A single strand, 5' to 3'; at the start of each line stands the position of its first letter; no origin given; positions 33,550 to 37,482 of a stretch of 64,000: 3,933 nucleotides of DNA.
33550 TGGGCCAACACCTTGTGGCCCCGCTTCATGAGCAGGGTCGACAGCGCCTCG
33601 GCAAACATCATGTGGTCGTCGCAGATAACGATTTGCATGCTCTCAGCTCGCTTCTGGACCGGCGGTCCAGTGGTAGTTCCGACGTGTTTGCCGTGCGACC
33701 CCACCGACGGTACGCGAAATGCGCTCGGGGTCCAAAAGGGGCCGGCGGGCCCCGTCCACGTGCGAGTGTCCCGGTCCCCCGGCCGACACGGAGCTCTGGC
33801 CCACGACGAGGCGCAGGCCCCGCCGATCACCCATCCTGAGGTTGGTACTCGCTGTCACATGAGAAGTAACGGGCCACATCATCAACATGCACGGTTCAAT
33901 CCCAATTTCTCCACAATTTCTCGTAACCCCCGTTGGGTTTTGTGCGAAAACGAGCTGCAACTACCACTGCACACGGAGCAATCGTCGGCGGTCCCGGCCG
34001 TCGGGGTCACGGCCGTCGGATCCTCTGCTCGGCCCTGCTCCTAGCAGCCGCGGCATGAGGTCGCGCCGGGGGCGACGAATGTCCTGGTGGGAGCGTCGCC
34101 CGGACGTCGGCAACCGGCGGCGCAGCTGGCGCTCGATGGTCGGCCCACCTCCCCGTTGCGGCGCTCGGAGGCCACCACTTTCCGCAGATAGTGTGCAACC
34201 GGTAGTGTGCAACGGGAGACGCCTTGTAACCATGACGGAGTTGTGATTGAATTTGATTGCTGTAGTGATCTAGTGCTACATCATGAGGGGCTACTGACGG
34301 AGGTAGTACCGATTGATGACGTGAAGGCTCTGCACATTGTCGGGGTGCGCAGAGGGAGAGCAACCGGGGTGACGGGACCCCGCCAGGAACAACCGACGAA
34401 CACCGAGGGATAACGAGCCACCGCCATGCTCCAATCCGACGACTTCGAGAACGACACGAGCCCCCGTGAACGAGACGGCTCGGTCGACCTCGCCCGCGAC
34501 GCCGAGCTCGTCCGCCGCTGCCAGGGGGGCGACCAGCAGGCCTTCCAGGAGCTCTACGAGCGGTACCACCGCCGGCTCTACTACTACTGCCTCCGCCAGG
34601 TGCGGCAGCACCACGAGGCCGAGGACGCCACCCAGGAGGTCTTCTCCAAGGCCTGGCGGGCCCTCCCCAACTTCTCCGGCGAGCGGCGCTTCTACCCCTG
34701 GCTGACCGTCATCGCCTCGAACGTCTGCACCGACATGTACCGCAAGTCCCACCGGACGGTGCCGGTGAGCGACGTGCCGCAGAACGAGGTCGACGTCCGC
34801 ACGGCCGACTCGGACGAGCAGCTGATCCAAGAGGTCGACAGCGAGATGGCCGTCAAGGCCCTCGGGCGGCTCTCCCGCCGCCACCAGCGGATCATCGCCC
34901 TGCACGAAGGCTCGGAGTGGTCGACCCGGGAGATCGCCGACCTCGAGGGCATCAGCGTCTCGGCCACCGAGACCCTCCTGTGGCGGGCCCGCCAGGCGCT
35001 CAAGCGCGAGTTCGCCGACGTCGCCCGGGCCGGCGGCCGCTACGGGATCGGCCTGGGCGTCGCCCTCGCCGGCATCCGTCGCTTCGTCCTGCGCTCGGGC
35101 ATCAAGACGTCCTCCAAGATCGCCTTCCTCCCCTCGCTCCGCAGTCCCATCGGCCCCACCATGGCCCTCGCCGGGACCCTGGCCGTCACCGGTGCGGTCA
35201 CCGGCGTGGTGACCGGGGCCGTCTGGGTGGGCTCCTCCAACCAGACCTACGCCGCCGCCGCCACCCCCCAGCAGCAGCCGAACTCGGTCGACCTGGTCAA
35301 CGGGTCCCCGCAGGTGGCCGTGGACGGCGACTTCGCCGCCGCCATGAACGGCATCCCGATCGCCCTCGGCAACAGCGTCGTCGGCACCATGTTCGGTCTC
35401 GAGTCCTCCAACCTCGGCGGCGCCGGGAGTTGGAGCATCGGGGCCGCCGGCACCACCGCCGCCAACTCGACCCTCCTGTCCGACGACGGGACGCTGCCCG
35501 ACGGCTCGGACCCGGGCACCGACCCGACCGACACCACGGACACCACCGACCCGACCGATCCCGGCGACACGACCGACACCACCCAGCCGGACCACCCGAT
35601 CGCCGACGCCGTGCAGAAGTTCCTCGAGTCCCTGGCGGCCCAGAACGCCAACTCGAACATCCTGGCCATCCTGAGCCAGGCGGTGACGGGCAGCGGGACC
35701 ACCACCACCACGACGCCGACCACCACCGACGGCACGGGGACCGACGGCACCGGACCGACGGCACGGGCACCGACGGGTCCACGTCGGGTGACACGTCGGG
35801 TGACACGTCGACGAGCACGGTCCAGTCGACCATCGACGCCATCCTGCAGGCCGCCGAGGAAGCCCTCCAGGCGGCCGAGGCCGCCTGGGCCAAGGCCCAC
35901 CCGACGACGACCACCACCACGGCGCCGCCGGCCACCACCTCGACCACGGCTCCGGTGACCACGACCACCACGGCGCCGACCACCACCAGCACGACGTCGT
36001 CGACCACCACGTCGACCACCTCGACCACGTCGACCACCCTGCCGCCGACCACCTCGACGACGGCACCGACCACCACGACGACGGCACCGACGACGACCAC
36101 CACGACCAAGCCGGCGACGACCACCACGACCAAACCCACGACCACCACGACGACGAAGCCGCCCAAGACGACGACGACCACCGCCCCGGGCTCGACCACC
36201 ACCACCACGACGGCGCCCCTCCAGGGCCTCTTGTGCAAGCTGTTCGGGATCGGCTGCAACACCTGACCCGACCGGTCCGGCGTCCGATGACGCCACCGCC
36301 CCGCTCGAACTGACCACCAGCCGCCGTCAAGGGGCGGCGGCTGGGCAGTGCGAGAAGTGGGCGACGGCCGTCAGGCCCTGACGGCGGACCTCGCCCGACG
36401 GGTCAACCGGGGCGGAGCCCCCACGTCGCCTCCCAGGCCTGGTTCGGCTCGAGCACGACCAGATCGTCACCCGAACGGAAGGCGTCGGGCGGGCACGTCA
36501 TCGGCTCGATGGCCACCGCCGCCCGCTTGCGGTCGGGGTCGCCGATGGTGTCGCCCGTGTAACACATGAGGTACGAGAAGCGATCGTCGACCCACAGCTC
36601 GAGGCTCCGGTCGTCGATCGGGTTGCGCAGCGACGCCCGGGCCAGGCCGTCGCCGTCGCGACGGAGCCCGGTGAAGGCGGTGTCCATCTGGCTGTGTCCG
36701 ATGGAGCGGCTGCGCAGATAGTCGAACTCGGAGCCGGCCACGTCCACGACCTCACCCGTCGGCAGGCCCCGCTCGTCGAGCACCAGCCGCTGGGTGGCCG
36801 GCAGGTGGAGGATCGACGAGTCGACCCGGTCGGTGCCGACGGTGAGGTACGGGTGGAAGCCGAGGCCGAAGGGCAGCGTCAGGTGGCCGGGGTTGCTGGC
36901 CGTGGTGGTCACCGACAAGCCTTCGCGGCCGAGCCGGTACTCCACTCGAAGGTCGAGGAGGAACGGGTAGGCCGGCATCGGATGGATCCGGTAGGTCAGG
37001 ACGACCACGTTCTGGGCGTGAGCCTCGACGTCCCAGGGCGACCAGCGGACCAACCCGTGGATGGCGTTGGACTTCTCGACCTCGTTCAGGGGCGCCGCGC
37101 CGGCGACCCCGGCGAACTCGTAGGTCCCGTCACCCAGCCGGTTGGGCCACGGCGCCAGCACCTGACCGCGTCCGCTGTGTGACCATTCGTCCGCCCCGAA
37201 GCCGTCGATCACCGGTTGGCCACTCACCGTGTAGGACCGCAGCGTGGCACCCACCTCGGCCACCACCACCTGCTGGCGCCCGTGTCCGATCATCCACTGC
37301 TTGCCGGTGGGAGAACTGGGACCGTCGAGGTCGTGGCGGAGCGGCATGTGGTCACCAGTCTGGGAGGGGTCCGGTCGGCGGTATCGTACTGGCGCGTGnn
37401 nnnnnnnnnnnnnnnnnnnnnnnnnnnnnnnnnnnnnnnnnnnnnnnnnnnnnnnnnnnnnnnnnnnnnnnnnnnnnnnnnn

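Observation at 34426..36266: ECF sigma factor fused in a single ORF to TM helices and a ~400-aa Thr-rich ectodomain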

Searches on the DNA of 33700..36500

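Call 50: search_rna_families(source=window, start=33700, end=36500, threshold=evalue, max_evalue=1)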
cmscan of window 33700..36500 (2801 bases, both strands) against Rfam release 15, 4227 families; matches with E-value up to 1: 1.
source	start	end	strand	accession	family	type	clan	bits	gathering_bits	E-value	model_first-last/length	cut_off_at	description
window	34642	34753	+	RF01974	H19_3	Gene; lncRNA;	-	20.4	46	0.82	1-116/116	no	H19 conserved region 3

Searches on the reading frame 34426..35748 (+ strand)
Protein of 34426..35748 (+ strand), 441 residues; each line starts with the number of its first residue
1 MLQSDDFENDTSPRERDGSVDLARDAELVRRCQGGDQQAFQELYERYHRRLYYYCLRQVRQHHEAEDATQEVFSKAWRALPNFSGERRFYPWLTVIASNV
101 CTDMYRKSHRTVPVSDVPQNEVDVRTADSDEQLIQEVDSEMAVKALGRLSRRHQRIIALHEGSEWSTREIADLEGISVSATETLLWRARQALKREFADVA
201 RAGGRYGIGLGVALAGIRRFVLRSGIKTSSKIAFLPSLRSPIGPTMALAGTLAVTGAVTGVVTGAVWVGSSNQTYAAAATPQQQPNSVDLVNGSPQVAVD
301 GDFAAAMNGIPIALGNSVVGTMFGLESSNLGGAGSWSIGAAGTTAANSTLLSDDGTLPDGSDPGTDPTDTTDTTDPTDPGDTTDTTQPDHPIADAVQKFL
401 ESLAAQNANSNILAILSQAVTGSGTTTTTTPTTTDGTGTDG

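Call 32: find_related_loci(query=A1, collection=genome_contigs, flank=4000)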
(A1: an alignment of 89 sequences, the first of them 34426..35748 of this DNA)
Query A1 (441 aa) in genome_contigs; peptide patterns used: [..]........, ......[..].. (x = any residue, [..] = any of these).
243 stretches matched a pattern; 233 encode a relative of the query (tblastn E <= 1e-3); the best 80 are kept; 80 distinct loci.
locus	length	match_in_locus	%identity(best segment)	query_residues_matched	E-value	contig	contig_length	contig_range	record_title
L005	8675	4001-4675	60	17-241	2e-93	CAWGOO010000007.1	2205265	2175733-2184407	MAG: uncultured Actinomycetota bacterium isolate MFD04540.bin.2.6 genome assembly, contig: contig_7304, whole genome sho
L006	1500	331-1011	61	17-241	5e-100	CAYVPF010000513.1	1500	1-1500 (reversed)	MAG TPA_asm: uncultured Acidimicrobiaceae bacterium isolate binchicken_co241_384 genome assembly, contig: NODE_158794_le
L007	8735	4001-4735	58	17-263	1e-92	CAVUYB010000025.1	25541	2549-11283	MAG: uncultured Actinomycetota bacterium isolate MFD06092.bin.2.179 genome assembly, contig: contig_58481, whole genome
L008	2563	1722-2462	56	17-262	2e-88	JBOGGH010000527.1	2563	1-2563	MAG: Acidimicrobiales bacterium isolate SE1507_metabat2.bin.66_sub NODE_42969_length_2563_cov_0.935961, whole genome sho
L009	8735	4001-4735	54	17-262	5e-84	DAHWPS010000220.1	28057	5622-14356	MAG TPA_asm: Acidimicrobiaceae bacterium isolate clean1438 k141_838676, whole genome shotgun sequence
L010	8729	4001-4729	57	8-241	2e-82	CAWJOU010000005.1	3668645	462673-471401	MAG: uncultured Actinomycetota bacterium isolate MFD04434.bin.1.50 genome assembly, contig: contig_5323, whole genome sh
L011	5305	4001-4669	55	17-241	2e-80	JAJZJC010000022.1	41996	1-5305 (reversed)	MAG: Actinomycetes bacterium isolate LSA5.bin114 NODE_1174_length_41996_cov_3.148869, whole genome shotgun sequence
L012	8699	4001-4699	52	17-255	4e-78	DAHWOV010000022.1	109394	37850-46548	MAG TPA_asm: Acidimicrobiaceae bacterium isolate clean222 k141_9941, whole genome shotgun sequence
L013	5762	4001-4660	53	5-226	2e-77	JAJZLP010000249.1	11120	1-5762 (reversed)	MAG: Actinomycetes bacterium isolate MAS3.bin127 NODE_12207_length_11120_cov_7.190303, whole genome shotgun sequence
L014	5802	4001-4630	55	17-226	4e-77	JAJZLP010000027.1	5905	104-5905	MAG: Actinomycetes bacterium isolate MAS3.bin127 NODE_26240_length_5905_cov_6.140879, whole genome shotgun sequence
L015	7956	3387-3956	59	15-204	5e-77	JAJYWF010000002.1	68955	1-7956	MAG: Actinomycetes bacterium isolate FK2.bin96 NODE_422_length_68955_cov_1.310731, whole genome shotgun sequence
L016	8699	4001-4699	55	17-248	2e-76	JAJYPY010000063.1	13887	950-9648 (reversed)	MAG: Actinomycetes bacterium isolate DS3.bin89 NODE_4770_length_13887_cov_2.238154, whole genome shotgun sequence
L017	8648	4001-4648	62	17-232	6e-90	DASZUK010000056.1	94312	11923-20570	MAG TPA_asm: Acidimicrobiales bacterium isolate SMAG_U6102 k141_609406, whole genome shotgun sequence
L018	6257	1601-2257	54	4-223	3e-75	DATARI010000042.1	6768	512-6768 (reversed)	MAG TPA_asm: Acidimicrobiales bacterium isolate SMAG_U5489 k141_3785246, whole genome shotgun sequence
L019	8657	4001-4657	53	4-223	2e-74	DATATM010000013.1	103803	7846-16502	MAG TPA_asm: Acidimicrobiales bacterium isolate SMAG_U5546 k141_2080820, whole genome shotgun sequence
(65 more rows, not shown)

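Call 37: predict_structure(alignment_id=A1)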
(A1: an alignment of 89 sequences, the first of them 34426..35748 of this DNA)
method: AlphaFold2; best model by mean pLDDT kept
length: 441 residues; sequences in the alignment: 89
mean_pLDDT: 65.0   pTM: 0.39
mean pLDDT of the five models: 65.0, 63.9, 63.1, 62.1, 61.3
residues with pLDDT >= 90: 85; 70-90: 96; 50-70: 112; < 50: 148
segments of 3 or more residues with pLDDT < 50: 235-237, 244-290, 292-294, 302-311, 315-321, 323-325, 329-333, 335-338, 343-354, 368-375, 377-390, 408-410, 420-431
pLDDT, mean of each block of 10 residues (from residue 1): 57 58 92 95 95 96 96 96 83 96 91 60 60 74 81 86 85 89 86 80 65 74 67 52 47 39 34 39 44 49 45 44 46 45 46 52 50 45 43 70 62 53 42 51 47
secondary structure, 60 per line:
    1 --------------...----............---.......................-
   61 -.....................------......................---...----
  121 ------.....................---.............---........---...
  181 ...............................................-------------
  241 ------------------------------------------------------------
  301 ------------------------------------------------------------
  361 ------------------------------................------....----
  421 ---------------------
elements in order: H22-33 H37-59 H62-82 H89-110 H127-147 H151-163 H167-174 H178-227 H391-406 H413-416

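Call 53: search_solved_structures(query=window:34426-35748:+, max_evalue=0.001)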
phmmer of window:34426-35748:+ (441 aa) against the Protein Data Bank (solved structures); distinct sequences matched with E-value up to 0.001: 22.
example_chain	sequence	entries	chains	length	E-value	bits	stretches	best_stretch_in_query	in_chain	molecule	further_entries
8z6g_B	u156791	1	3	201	1.1e-16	64.3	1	24-196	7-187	RNA polymerase sigma factor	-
6in7_B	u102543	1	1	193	1.2e-16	64.2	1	24-196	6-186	RNA polymerase sigma-H factor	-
5wuq_A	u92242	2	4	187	1.4e-15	60.7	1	29-198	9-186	ECF RNA polymerase sigma factor SigW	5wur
1or7_A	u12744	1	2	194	5.2e-14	55.5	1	24-196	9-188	RNA polymerase sigma-E factor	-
6jbq_F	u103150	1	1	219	6.9e-14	55.1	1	24-196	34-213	ECF RNA polymerase sigma-E factor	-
7qh5_A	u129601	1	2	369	5.4e-12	48.9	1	13-105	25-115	RNA polymerase sigma factor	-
6dxo_A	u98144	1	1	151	2.3e-11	46.8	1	27-107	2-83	RNA polymerase ECF-subfamily sigma factor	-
2map_A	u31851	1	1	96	6e-11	45.4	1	24-103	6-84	RNA polymerase sigma factor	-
2mao_A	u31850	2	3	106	6.7e-11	45.3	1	24-103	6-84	RNA polymerase sigma factor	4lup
5or5_A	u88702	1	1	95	2e-09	40.4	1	24-103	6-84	ECF RNA polymerase sigma-E factor,ECF RNA polymerase sigma factor SigW,ECF RNA polymerase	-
6dv9_F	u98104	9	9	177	3.2e-09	39.7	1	38-194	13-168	ECF RNA polymerase sigma factor SigL | RNA polymerase sigma factor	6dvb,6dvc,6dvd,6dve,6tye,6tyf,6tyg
4cxf_A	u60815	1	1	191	4.2e-09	39.3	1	26-193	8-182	RNA POLYMERASE SIGMA FACTOR CNRH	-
9m9d_F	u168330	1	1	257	1.1e-08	38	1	38-196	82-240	ECF RNA polymerase sigma factor SigE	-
9m9e_F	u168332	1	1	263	1.1e-08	37.9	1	38-196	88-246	ECF RNA polymerase sigma factor SigE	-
9m98_F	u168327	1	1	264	1.2e-08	37.9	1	38-196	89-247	ECF RNA polymerase sigma factor SigE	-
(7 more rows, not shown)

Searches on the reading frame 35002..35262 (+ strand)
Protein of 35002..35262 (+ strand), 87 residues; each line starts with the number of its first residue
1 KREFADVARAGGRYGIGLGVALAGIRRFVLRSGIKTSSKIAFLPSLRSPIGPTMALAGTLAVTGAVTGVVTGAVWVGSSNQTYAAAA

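Call 69: search_protein_families(library=pfam, alignment_id=A2, max_evalue=1)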
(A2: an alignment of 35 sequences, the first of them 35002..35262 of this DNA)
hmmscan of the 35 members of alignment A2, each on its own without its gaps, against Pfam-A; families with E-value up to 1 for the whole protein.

A. member 1, window:35002-35262:+ (87 aa): 1 family
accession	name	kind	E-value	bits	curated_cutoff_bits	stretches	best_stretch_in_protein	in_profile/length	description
PF03588.20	Leu_Phe_trans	-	0.3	11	22.7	0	9-43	108-139/171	Leucyl/phenylalanyl-tRNA protein transferase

B. families by the number of members that match (of 35 scanned): 10 families
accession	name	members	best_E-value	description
PF07456.16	Hpre_diP_synt_I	1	0.021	Heptaprenyl diphosphate synthase component I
PF21337.3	Peptidase_M17_N_1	1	0.041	M17 aminopeptidase, N-terminal domain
PF12555.13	SteA-like_C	1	0.065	SteA-like C-terminal domain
PF23494.1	bPH_10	1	0.19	YqeB-like bacterial PH domain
PF22011.2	DUF6931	1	0.21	Family of unknown function (DUF6931)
PF11098.13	Chlorosome_CsmC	1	0.22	Chlorosome envelope protein C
PF03588.20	Leu_Phe_trans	1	0.3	Leucyl/phenylalanyl-tRNA protein transferase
PF08122.17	NDUF_B12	1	0.3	NADH-ubiquinone oxidoreductase B12 subunit family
PF14476.11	Chloroplast_duf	1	0.37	Petal formation-expressed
PF14999.11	Shadoo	1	0.59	Shadow of prion protein, neuroprotective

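Call 72: search_protein_representatives(alignment_id=A2)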
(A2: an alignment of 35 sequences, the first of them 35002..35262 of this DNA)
Query: 35 sequences, 88 profile positions. Proteins with E-value up to 0.001 (for the whole library): 47; up to 1e-10: 12; up to 1e-30: 0. The best 47 are listed.
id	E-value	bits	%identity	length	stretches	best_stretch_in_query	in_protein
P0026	3.6e-22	94.9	-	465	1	1-87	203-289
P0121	6.9e-21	90.7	-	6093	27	50-85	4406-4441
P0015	4.5e-20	88.1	-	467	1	1-86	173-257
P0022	4.6e-19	84.9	-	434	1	1-87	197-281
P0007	1.6e-18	83.2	-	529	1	1-87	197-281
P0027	3.6e-18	82.0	-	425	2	1-84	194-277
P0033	2.3e-16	76.2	-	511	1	1-86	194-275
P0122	9.0e-16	74.3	-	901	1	1-87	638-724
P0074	1.1e-15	74.1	-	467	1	1-84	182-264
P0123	3.0e-15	72.6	-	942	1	1-82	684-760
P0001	3.6e-14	69.2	-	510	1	1-85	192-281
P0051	1.1e-11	61.3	-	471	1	1-85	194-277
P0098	2.8e-10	56.7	-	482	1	1-82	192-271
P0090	3.0e-10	56.6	-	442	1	1-82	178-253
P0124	1.7e-09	54.2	-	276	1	1-81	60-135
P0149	2.0e-04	38.0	-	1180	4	53-83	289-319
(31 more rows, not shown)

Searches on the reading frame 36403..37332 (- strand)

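Call 22: search_protein_families(library=pfam, proteins=[window:36403-37332:-], max_evalue=0.001)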
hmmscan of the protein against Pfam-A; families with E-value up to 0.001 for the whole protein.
window:36403-37332:- (309 aa): 1 family
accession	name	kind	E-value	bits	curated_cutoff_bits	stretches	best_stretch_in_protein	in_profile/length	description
PF01263.26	Aldose_epim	-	7.7e-49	167.1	27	1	14-303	4-295/299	Aldose 1-epimerase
